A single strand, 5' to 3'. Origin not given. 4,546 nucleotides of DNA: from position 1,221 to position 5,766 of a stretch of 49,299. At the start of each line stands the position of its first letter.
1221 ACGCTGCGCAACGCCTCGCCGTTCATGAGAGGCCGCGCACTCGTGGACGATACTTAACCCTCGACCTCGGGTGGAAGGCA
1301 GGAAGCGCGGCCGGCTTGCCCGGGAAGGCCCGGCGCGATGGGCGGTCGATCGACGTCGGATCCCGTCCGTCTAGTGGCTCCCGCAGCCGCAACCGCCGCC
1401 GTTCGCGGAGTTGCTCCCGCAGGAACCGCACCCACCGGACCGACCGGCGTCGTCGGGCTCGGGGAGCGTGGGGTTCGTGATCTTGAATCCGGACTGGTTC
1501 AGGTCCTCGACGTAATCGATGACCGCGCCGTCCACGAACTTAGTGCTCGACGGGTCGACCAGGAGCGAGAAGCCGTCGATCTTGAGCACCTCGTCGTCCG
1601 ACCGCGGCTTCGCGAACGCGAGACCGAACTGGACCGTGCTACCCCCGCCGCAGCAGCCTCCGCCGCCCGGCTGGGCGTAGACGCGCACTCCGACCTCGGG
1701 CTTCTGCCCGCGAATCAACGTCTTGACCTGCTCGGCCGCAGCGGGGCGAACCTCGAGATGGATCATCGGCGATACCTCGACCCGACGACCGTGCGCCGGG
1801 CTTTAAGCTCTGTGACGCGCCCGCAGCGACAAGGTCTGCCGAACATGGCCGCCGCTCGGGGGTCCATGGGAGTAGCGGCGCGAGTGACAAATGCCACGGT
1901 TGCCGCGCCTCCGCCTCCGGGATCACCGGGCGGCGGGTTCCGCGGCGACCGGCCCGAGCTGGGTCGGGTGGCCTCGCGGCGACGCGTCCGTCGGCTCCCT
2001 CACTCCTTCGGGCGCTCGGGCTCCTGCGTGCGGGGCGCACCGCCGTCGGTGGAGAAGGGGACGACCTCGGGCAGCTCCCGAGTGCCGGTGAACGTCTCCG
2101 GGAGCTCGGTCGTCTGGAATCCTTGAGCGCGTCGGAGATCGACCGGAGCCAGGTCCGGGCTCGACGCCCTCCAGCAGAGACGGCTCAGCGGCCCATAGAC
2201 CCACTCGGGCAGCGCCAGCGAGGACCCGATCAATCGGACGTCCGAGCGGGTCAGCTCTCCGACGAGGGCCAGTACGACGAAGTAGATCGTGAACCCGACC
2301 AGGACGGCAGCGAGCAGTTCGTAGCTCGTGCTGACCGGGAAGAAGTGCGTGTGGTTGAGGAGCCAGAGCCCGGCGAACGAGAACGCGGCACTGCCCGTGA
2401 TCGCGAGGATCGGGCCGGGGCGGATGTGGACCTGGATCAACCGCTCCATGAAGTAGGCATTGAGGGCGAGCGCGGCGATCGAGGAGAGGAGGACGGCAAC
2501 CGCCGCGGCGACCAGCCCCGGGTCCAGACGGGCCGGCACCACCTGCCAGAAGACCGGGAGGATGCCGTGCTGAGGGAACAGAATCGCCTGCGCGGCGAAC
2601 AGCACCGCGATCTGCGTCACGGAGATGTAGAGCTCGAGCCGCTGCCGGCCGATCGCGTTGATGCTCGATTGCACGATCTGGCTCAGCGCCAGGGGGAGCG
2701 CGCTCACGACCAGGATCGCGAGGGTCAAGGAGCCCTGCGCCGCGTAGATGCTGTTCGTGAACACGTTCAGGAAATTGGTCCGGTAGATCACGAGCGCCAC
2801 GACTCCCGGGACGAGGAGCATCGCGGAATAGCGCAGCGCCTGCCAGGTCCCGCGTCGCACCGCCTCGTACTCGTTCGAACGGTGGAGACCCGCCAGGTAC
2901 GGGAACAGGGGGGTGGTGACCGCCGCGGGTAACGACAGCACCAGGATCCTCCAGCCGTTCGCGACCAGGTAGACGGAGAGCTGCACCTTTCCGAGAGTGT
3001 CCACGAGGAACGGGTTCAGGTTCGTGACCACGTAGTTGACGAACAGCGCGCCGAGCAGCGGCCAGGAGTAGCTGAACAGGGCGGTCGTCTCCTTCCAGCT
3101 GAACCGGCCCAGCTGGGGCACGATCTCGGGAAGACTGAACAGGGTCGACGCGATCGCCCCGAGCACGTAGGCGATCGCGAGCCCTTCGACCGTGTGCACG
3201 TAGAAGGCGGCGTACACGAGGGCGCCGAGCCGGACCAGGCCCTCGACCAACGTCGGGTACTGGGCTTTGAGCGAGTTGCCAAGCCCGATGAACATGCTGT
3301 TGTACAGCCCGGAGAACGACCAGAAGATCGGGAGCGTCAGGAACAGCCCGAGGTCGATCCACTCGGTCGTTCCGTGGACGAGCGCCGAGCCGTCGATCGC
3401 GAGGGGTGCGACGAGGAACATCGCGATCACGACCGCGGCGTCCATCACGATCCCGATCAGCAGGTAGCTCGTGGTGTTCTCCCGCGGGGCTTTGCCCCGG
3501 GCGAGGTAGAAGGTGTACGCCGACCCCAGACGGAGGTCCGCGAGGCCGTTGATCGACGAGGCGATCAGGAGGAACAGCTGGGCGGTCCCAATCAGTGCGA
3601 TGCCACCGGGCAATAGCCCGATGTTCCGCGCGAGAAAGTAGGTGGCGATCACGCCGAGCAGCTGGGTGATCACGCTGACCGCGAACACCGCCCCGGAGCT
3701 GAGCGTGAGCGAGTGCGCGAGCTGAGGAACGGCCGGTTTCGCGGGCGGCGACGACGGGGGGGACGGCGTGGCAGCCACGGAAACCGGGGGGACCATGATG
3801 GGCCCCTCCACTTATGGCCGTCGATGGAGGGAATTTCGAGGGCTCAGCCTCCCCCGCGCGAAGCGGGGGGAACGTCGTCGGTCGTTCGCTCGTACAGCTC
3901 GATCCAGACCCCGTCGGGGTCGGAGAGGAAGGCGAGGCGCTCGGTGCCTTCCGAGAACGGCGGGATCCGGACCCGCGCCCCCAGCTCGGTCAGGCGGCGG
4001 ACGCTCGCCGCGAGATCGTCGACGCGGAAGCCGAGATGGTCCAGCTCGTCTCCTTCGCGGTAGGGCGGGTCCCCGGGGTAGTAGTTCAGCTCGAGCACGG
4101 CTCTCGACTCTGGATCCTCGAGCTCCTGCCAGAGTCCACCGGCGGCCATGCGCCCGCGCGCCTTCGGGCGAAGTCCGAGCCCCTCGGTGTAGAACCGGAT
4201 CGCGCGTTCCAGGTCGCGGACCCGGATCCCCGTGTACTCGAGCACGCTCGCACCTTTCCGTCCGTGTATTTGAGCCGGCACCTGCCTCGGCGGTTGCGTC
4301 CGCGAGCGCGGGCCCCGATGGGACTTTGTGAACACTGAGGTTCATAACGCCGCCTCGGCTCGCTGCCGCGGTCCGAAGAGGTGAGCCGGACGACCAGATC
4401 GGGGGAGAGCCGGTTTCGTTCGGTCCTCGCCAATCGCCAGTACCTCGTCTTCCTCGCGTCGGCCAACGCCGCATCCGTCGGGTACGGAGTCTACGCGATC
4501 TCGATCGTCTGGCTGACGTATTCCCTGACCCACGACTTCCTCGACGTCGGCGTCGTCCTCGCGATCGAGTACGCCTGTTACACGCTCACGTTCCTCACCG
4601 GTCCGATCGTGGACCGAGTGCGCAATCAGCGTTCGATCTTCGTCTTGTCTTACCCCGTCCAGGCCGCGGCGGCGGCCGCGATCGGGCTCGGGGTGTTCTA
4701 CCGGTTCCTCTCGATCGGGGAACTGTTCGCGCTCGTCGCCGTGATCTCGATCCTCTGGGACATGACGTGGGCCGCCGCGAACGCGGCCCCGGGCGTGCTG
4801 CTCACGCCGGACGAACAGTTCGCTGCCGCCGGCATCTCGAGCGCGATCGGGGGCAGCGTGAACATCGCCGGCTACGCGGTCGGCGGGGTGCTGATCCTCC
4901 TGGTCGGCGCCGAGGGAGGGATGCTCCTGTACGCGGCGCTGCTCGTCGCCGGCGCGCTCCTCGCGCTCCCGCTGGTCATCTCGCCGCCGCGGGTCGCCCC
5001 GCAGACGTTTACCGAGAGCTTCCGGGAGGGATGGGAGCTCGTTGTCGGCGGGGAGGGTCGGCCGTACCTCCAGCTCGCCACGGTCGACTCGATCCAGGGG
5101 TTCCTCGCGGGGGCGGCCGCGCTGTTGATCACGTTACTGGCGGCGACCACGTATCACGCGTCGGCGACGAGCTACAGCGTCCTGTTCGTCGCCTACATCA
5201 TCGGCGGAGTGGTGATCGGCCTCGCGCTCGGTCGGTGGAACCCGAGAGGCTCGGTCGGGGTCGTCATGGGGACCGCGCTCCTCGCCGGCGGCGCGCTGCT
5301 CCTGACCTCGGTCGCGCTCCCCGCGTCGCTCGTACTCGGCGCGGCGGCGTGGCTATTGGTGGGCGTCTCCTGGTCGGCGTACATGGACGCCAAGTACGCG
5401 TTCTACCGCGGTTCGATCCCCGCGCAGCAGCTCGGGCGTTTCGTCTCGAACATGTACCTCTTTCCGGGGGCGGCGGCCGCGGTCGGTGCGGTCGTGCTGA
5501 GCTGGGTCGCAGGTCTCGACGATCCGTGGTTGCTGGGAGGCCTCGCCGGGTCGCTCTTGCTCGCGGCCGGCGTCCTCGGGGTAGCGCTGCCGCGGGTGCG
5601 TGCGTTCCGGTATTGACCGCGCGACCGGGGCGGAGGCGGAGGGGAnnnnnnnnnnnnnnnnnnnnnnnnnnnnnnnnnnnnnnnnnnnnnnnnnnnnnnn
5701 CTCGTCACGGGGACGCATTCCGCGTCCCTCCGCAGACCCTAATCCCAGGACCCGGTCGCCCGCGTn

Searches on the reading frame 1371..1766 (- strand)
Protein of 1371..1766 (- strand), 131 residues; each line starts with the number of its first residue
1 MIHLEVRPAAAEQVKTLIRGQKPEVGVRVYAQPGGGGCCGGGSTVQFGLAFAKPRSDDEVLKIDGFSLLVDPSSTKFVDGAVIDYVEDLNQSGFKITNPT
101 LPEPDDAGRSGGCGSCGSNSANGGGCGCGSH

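Call 39: search_protein_families(library=pfam, max_evalue=0.001, proteins=[window:1371-1766:-])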
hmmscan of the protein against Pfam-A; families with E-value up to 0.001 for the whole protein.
window:1371-1766:- (131 aa): 1 family
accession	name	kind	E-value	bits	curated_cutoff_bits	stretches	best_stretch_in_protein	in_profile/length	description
PF01521.26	Fe-S_biosyn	-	1.1e-15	58.2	26.3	1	3-101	2-102/110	Iron-sulphur cluster biosynthesis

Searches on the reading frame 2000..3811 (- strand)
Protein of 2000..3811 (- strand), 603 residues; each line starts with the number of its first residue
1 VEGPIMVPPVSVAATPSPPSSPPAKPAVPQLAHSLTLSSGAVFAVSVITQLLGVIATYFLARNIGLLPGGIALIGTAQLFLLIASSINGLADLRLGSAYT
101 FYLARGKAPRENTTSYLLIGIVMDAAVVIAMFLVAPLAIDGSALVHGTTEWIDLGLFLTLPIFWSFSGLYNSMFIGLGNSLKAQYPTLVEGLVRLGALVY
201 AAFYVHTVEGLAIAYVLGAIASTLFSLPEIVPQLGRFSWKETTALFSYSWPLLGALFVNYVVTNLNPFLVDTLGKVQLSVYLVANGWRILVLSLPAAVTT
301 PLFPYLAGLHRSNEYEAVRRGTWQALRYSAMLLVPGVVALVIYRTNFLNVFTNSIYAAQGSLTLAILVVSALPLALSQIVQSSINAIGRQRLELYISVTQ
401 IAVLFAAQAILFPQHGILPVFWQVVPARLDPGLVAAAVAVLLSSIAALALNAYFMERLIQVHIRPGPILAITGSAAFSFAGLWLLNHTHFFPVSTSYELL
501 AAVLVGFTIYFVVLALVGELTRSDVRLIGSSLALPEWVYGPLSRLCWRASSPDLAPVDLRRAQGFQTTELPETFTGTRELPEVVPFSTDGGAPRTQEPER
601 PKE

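Call 39: search_protein_families(library=pfam, max_evalue=0.001, proteins=[window:2000-3811:-])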
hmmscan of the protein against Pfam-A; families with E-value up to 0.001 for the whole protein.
window:2000-3811:- (603 aa): 1 family
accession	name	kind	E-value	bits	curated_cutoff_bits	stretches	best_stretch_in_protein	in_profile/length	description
PF01943.22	Polysacc_synt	-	8.9e-08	32.3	28.2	1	42-308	8-272/274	Polysaccharide biosynthesis protein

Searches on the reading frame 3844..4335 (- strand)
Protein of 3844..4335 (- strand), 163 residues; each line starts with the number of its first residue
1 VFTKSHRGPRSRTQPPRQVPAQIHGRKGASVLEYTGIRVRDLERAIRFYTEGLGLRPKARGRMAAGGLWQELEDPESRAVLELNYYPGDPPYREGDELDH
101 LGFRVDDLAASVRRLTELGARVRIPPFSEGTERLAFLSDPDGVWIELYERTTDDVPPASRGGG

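Call 39: search_protein_families(library=pfam, max_evalue=0.001, proteins=[window:3844-4335:-])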
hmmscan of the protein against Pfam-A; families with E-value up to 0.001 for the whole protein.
window:3844-4335:- (163 aa): 4 families
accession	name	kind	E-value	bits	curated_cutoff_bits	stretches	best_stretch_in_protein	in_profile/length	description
PF00903.31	Glyoxalase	-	3.2e-21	76.4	20.6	1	33-147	3-121/121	Glyoxalase/Bleomycin resistance protein/Dioxygenase superfamily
PF13669.12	Glyoxalase_4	-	1.8e-09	38.3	27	1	35-123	3-94/109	Glyoxalase/Bleomycin resistance protein/Dioxygenase superfamily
PF18029.7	Glyoxalase_6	-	1.3e-08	35.9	23.6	1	37-143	4-101/106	Glyoxalase-like domain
PF13468.12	Glyoxalase_3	-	0.00069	20.1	25.1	0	39-119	8-99/176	Glyoxalase-like domain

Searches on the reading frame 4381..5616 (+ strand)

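Call 39: search_protein_families(library=pfam, max_evalue=0.001, proteins=[window:4381-5616:+])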
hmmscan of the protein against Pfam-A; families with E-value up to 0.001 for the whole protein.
window:4381-5616:+ (411 aa): 1 family
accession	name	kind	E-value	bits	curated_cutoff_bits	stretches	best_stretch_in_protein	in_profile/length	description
PF07690.21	MFS_1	-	1.1e-08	34.9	33.4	1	30-334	7-311/347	Major Facilitator Superfamily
